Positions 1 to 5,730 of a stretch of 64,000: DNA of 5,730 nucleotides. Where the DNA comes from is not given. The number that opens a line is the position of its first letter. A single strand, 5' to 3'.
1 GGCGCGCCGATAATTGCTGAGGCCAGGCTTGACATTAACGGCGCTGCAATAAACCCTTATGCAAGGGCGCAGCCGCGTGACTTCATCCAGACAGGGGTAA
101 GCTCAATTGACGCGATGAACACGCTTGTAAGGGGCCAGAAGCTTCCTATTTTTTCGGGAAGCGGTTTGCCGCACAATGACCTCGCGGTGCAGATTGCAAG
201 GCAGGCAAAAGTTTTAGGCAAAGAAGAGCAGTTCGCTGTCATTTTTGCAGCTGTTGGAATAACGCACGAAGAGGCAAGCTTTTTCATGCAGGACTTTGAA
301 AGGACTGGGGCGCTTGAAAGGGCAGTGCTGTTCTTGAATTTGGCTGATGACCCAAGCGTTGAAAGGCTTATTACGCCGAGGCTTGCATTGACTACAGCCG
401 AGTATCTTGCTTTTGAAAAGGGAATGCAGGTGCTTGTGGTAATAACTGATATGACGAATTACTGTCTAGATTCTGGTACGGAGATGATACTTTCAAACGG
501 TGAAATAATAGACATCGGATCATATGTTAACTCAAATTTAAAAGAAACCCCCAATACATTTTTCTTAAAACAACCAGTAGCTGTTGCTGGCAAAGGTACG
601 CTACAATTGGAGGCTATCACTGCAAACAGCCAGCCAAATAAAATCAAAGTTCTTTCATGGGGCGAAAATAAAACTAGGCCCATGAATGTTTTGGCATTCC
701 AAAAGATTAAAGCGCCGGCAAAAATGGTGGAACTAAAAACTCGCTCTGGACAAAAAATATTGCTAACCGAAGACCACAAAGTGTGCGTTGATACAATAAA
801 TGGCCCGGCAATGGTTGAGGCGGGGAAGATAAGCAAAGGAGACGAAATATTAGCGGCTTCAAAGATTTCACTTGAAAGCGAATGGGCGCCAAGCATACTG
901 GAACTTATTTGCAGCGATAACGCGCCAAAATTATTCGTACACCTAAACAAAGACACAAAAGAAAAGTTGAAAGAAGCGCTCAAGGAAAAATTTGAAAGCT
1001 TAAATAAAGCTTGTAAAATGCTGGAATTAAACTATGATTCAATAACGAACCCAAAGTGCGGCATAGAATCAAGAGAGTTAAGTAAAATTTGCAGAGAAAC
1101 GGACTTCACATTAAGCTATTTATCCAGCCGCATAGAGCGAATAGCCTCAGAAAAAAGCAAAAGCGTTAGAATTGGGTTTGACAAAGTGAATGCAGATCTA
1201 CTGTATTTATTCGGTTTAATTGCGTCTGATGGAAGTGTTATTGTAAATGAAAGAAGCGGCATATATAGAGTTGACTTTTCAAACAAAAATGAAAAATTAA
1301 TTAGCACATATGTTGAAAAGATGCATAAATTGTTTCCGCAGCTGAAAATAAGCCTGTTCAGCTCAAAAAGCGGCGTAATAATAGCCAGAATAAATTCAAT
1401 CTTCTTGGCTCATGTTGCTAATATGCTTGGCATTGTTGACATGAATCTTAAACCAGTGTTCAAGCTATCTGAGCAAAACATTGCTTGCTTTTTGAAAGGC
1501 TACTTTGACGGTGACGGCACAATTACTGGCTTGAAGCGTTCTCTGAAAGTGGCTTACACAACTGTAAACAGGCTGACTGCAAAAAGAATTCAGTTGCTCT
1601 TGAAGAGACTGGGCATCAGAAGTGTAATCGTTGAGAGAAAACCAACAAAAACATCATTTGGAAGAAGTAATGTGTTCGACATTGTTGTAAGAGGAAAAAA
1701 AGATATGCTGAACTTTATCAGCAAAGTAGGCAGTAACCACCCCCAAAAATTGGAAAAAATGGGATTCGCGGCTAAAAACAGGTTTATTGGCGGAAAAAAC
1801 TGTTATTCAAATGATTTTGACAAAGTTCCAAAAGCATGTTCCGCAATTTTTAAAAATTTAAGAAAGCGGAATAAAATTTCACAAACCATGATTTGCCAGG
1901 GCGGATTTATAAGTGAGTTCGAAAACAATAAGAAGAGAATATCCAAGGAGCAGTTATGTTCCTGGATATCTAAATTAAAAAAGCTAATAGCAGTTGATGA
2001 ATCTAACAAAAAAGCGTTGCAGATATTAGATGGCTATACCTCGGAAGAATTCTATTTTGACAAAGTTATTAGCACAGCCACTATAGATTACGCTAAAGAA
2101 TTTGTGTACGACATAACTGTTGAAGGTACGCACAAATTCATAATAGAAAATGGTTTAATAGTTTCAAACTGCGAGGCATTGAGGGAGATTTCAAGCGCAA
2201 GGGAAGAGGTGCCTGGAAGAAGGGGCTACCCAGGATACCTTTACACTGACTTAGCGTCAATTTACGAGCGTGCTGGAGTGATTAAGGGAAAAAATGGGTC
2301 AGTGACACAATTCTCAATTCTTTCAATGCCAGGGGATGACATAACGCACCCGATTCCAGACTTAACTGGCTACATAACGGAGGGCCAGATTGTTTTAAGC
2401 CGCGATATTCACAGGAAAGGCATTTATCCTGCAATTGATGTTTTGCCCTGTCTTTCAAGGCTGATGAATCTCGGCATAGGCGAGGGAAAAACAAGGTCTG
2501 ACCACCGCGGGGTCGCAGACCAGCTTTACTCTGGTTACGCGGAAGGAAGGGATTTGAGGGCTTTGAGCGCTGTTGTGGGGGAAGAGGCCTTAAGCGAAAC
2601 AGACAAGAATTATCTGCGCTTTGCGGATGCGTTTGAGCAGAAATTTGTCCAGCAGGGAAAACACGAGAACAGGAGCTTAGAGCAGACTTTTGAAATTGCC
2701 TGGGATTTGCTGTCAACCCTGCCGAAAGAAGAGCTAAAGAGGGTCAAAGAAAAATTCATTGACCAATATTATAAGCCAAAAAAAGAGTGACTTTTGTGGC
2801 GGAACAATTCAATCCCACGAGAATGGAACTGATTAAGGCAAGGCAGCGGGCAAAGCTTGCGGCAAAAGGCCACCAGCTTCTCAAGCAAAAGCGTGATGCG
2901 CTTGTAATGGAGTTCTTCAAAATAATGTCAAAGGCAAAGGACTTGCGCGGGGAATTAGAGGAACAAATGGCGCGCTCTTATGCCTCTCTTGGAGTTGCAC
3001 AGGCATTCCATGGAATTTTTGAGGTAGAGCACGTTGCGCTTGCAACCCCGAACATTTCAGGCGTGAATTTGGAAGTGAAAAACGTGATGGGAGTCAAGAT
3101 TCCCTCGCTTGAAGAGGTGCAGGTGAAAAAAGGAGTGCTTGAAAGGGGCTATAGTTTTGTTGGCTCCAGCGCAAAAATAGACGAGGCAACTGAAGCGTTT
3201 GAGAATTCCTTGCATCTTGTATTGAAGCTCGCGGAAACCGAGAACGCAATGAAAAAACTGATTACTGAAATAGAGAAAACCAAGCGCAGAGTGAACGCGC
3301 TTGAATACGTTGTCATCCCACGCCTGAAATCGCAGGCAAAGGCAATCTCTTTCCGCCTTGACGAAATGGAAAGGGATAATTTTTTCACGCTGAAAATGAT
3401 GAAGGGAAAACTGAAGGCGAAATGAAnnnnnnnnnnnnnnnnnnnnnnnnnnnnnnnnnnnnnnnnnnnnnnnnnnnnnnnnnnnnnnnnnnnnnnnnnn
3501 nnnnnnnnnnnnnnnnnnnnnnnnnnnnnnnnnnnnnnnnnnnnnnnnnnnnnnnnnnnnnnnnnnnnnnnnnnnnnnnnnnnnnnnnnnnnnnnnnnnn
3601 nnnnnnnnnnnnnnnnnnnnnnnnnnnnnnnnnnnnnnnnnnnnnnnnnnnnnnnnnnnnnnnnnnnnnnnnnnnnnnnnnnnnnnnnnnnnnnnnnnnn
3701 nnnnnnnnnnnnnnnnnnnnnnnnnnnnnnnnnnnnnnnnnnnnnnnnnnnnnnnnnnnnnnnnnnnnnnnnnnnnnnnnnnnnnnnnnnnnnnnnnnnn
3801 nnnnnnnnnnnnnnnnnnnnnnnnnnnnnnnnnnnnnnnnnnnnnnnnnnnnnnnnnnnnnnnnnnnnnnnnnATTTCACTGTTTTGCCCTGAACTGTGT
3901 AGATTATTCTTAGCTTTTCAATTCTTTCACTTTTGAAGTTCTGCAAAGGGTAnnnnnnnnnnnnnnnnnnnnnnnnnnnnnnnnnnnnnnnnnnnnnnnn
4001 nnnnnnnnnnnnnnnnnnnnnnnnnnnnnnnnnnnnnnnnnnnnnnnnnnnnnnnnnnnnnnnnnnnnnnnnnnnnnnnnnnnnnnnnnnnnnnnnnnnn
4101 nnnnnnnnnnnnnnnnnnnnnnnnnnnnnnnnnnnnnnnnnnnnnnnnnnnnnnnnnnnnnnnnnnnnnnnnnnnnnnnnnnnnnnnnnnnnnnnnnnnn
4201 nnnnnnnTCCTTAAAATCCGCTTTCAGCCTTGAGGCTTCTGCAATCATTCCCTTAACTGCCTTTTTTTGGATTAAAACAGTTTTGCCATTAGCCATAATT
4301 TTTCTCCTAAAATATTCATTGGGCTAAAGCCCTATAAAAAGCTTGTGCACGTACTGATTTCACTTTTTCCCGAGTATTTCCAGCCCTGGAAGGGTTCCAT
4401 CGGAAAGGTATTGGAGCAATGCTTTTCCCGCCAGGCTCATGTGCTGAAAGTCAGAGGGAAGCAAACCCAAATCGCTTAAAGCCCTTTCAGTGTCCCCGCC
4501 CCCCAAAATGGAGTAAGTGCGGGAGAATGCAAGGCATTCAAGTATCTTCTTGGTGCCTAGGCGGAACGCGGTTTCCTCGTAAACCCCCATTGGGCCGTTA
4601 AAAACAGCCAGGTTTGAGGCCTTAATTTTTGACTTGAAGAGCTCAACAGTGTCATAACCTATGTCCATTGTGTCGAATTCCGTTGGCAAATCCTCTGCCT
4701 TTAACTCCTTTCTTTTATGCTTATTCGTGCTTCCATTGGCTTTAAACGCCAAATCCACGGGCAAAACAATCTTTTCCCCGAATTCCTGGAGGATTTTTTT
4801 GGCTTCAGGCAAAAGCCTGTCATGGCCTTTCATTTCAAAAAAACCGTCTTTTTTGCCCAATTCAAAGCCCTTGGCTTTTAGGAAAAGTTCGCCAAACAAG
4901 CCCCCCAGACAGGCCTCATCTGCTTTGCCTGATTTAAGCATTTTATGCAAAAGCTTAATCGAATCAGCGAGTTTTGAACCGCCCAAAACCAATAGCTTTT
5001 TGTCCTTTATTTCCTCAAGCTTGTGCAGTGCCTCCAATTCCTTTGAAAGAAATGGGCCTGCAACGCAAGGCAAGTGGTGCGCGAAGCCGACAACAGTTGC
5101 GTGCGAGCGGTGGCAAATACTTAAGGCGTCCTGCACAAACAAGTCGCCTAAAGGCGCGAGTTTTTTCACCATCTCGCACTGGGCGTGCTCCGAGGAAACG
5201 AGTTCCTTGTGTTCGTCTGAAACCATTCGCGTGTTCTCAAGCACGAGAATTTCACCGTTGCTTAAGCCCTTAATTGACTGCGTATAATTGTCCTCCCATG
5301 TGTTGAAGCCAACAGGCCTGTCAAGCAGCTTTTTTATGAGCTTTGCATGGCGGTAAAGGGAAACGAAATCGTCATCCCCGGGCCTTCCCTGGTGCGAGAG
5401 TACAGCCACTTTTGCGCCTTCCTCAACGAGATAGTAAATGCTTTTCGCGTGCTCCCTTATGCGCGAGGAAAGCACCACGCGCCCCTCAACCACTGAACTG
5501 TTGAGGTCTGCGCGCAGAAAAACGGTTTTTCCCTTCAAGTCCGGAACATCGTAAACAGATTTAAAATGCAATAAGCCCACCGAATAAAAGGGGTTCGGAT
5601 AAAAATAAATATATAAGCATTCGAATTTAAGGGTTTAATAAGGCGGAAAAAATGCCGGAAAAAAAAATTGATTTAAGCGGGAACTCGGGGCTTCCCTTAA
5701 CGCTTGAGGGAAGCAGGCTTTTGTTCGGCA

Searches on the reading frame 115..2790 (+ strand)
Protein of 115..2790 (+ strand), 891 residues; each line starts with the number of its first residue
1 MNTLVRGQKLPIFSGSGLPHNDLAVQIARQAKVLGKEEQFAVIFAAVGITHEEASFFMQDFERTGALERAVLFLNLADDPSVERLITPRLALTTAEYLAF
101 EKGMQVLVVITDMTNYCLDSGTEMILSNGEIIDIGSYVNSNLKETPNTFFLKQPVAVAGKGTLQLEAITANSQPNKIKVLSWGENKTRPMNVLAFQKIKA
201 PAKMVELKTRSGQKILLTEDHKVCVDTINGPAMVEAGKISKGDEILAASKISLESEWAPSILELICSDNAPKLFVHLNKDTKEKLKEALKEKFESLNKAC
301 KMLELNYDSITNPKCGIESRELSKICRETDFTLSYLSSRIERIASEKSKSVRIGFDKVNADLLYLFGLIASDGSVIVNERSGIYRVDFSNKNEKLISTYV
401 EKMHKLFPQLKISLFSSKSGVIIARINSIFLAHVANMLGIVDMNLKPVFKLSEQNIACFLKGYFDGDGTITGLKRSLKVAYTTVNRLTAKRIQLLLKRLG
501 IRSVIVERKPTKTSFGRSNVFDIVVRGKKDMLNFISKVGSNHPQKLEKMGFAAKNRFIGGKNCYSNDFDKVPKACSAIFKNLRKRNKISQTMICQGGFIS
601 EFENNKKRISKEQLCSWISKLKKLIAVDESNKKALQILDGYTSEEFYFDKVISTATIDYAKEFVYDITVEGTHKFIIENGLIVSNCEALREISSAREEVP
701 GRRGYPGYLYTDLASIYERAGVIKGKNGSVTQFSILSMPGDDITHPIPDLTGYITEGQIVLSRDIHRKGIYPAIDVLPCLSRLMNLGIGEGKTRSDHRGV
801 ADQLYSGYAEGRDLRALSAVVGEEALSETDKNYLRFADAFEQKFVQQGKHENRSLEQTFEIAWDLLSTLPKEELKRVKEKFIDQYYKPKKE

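Call 60: search_protein_families(library=pfam, proteins=[window:115-2790:+], max_evalue=0.00001)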
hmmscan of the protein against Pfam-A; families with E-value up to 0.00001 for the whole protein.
window:115-2790:+ (891 aa): 4 families
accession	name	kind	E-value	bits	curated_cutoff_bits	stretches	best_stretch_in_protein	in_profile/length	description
PF00006.31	ATP-synt_ab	-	1.8e-71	240.6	29.5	2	684-781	116-213/213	ATP synthase alpha/beta family, nucleotide-binding domain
PF22919.1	ATP-synt_VA_C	-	7.1e-35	119.5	24.7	1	787-886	2-101/101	C-terminal domain of V and A type ATP synthase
PF14528.11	LAGLIDADG_3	-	5.2e-19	68.7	22.5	1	457-539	4-82/82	LAGLIDADG-like domain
PF14890.11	Intein_splicing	-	3.7e-16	59.7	35.8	1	183-685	29-155/155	Intein splicing domain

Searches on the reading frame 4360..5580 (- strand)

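Call 60: search_protein_families(library=pfam, proteins=[window:4360-5580:-], max_evalue=0.00001)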
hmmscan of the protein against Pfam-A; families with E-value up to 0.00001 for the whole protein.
window:4360-5580:- (406 aa): 1 family
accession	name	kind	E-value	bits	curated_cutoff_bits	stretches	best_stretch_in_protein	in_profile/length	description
PF00162.24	PGK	-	7.7e-97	325.1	27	1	12-393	4-377/379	Phosphoglycerate kinase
